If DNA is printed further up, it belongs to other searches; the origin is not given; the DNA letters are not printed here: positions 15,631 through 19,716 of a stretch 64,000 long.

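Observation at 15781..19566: TRAPPC8 encoded by a single 3.8-kb exon in an otherwise intron-rich neighbourhood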

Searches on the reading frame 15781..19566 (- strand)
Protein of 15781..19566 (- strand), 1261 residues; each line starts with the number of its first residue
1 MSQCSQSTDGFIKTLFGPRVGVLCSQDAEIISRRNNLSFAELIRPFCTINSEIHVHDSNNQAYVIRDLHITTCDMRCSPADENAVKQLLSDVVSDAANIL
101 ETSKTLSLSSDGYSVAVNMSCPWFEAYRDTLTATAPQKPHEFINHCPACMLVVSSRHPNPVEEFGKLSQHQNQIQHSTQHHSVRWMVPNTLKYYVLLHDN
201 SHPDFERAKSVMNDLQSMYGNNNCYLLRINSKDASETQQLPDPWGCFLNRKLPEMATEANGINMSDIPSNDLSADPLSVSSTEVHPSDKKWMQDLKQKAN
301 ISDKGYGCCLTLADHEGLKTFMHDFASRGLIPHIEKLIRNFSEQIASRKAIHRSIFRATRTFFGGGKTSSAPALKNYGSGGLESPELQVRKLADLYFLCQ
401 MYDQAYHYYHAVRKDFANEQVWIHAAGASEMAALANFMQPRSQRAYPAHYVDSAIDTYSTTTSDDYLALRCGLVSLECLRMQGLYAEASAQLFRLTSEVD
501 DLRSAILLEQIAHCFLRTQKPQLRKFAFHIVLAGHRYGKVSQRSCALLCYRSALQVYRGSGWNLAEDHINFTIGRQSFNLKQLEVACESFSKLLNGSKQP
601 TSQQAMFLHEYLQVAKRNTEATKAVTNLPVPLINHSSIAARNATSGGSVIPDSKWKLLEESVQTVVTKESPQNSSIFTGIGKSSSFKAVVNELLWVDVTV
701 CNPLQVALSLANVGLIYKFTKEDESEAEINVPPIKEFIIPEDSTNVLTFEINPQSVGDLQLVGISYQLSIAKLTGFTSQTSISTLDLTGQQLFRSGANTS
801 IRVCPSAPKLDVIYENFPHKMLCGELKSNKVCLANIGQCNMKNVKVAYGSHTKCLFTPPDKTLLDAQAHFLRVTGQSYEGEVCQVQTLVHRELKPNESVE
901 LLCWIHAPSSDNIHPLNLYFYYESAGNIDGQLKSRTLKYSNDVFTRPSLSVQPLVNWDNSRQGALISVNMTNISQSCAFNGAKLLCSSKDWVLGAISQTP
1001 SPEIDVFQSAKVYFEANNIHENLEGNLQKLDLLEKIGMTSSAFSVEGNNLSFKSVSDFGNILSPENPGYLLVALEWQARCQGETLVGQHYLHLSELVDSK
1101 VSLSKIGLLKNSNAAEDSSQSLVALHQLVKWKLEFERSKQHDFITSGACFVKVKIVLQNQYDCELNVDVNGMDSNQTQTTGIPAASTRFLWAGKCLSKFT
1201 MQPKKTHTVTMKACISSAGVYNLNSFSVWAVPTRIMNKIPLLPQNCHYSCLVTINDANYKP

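Call 3: search_protein_families(library=pfam, proteins=[window:15781-19566:-], max_evalue=0.01)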
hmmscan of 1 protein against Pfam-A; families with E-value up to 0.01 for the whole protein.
window:15781-19566:- (1261 aa): 4 families
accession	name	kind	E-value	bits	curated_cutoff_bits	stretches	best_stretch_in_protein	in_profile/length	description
PF12739.12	TRAPPC-Trs85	-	3.4e-107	359.8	26.7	1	12-482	1-452/453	ER-Golgi trafficking TRAPP I complex 85 kDa subunit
PF24542.1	Ig_TPPC8_C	-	2.3e-22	79.2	27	1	1128-1230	1-101/103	TPPC8 C-terminal Ig-like domain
PF24544.1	Ig_TPPC8_3rd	-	1.6e-05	25.7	27.8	1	881-939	75-131/138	TPPC8 third Ig-like domain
PF23265.1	Ig-like_KY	-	0.0007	20.2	27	0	712-761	46-95/129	KY-like, immunoglobulin-like domain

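Call 4: search_solved_structures(query=window:15781-19566:-, max_evalue=0.01, show_alignments=1)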
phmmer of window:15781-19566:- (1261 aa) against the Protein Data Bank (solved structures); distinct sequences matched with E-value up to 0.01: 2.
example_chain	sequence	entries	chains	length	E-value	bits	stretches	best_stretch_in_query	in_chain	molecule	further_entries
7b6e_A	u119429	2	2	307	9.5e-75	255.3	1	317-615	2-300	FI18195p1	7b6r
7b6y_A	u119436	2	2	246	1e-57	198.9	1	317-562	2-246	FI18195p1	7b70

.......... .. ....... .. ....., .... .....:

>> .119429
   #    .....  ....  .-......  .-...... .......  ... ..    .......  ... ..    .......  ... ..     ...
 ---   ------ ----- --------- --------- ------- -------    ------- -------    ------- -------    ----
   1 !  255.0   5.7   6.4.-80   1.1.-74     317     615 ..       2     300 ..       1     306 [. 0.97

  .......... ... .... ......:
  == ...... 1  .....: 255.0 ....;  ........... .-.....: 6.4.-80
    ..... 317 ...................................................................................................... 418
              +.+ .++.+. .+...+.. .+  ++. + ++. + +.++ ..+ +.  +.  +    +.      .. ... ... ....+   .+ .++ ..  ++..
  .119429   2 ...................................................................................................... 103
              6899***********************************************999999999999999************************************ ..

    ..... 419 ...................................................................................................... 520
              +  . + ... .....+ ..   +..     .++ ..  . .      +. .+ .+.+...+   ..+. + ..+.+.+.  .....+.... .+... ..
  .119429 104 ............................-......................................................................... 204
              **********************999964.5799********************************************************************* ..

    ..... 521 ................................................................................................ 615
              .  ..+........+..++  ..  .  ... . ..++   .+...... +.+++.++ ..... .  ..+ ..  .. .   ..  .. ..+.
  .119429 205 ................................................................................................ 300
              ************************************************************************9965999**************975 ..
